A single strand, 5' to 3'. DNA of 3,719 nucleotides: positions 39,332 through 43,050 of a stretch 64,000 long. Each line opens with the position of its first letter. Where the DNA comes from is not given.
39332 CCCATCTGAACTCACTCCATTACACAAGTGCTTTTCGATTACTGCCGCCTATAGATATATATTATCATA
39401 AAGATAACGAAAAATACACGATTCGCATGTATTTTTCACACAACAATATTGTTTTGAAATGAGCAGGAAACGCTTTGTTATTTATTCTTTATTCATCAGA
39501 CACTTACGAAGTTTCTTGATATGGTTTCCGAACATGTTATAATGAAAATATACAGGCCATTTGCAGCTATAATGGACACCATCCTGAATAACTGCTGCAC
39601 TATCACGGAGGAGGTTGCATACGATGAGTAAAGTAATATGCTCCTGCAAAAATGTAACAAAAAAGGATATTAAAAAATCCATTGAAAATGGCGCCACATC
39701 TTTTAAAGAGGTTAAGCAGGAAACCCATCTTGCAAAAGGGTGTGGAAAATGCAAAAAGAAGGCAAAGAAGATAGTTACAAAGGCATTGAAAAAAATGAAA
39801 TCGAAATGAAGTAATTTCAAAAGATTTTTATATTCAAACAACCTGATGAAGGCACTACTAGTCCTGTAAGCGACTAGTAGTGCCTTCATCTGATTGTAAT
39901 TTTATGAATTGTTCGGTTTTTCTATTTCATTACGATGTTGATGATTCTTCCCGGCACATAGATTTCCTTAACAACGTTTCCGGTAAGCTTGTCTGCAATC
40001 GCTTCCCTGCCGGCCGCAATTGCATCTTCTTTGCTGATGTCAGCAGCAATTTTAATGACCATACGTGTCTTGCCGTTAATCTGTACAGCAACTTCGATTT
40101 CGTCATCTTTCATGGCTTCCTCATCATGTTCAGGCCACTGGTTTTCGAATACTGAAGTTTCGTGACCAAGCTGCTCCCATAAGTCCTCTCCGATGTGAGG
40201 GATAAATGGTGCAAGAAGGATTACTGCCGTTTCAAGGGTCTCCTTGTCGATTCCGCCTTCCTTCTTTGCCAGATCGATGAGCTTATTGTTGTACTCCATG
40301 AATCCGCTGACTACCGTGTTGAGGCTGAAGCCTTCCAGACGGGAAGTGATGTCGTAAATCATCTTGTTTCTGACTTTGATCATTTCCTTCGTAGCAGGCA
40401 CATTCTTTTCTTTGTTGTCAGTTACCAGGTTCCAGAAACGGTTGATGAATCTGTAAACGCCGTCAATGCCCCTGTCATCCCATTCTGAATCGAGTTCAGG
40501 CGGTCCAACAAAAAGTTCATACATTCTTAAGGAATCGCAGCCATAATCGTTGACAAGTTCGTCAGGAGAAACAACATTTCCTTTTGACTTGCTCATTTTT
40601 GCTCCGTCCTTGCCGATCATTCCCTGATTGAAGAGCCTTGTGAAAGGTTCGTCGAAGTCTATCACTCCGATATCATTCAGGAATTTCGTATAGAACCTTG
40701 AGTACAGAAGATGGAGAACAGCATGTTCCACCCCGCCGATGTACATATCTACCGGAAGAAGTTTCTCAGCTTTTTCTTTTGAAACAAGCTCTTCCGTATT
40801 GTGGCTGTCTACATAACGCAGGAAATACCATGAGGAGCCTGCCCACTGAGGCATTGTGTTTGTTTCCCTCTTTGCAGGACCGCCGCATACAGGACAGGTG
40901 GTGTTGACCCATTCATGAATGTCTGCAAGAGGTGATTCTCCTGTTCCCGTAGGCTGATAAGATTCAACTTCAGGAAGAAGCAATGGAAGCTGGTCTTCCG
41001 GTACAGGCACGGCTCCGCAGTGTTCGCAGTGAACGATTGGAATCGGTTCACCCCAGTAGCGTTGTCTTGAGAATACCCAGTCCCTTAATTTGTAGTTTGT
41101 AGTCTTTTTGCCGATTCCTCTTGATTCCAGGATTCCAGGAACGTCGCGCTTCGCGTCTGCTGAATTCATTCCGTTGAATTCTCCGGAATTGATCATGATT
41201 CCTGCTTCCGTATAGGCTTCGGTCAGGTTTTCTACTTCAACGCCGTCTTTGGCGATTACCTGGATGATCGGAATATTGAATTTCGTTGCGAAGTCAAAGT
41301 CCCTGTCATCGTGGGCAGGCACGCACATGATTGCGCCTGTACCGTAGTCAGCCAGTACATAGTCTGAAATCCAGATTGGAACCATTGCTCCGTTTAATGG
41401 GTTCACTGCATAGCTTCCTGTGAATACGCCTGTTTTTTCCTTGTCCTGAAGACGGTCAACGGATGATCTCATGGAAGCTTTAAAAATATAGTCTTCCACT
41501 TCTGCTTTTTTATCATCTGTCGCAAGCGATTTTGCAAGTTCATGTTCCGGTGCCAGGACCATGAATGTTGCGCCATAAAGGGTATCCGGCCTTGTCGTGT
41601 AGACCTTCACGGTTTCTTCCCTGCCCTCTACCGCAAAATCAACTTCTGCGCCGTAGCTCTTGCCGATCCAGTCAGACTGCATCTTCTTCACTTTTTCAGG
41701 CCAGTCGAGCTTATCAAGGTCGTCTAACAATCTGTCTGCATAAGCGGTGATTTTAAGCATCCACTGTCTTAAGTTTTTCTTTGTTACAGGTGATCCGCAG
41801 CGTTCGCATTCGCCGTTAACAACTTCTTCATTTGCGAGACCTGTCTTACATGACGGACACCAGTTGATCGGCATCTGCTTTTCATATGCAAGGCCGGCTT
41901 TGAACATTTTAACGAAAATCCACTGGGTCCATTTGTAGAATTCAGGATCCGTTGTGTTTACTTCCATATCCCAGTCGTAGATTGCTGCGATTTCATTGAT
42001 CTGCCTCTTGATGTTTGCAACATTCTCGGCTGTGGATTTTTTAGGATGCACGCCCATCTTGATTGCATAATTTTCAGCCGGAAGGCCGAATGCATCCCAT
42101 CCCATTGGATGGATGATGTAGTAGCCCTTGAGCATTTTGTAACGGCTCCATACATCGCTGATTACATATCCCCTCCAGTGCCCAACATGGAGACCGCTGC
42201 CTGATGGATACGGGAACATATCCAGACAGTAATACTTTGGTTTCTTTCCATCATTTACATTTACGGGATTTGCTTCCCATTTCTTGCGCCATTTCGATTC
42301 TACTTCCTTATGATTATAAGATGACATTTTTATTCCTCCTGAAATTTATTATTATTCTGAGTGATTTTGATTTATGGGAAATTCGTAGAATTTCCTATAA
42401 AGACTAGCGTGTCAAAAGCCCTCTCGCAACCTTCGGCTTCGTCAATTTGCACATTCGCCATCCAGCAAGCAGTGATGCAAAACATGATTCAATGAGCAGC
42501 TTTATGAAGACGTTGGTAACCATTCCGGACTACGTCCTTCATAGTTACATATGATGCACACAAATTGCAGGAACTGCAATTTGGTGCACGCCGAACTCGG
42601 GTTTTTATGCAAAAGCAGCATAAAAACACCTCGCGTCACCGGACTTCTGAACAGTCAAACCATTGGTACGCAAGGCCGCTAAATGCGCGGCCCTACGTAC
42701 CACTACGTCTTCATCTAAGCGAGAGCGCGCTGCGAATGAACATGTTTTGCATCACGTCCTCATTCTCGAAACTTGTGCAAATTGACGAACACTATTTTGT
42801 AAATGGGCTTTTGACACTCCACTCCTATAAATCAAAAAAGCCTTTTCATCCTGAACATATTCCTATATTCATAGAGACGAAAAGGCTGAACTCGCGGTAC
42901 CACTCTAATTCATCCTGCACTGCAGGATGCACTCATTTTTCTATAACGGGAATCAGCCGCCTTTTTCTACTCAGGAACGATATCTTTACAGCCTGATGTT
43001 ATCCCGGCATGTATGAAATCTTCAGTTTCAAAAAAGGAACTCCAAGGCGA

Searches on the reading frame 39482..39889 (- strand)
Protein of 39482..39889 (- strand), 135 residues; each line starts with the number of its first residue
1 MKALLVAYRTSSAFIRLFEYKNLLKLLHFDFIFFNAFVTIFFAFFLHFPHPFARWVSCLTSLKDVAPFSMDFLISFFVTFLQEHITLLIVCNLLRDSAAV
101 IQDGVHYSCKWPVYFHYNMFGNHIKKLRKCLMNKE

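Call 40: find_encoding_contigs(protein=window:39482-39889:-, flank=10000, max_places=6)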
Protein window:39482-39889:- (135 aa): 1 contig read that carries it; 1 place shown.
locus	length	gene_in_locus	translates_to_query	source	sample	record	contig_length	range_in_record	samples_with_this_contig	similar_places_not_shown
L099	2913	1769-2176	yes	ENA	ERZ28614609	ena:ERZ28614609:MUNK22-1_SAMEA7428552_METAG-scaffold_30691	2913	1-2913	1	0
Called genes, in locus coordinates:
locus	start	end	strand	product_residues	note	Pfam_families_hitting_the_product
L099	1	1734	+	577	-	?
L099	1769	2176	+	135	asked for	-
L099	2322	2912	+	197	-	?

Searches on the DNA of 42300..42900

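Call 9: search_rna_families(source=window, start=42300, end=42900, threshold=evalue, max_evalue=10)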
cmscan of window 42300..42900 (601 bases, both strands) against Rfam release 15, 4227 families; matches with E-value up to 10: 7.
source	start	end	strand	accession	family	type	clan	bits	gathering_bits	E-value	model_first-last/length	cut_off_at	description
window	42540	42654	-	RF01858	RsaF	Gene; sRNA;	-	18.7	60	0.6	1-119/119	no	RNA Staph. aureus F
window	42839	42887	-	RF04161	mir-3688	Gene; miRNA;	-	18.1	84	0.87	20-69/88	no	mir-3688 microRNA precursor family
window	42603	42642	+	RF01810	pntA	Gene; sRNA;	-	17.3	54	6.7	1-62/62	no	pntA sRNA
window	42776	42886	+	RF02822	Srn266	Gene; sRNA;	-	15.3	63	9.5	1-112/112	no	Streptococcus RNA 266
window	42839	42887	+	RF04161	mir-3688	Gene; miRNA;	-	14.9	84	7.1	20-69/88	no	mir-3688 microRNA precursor family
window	42486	42511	-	RF01330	CRISPR-DR16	Gene; CRISPR;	-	14.6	35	3.3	1-37/37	no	CRISPR RNA direct repeat element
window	42525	42558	-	RF03027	RT-6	Gene; sRNA;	-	12.9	46.7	5.2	1-75/75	no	RT-6 RNA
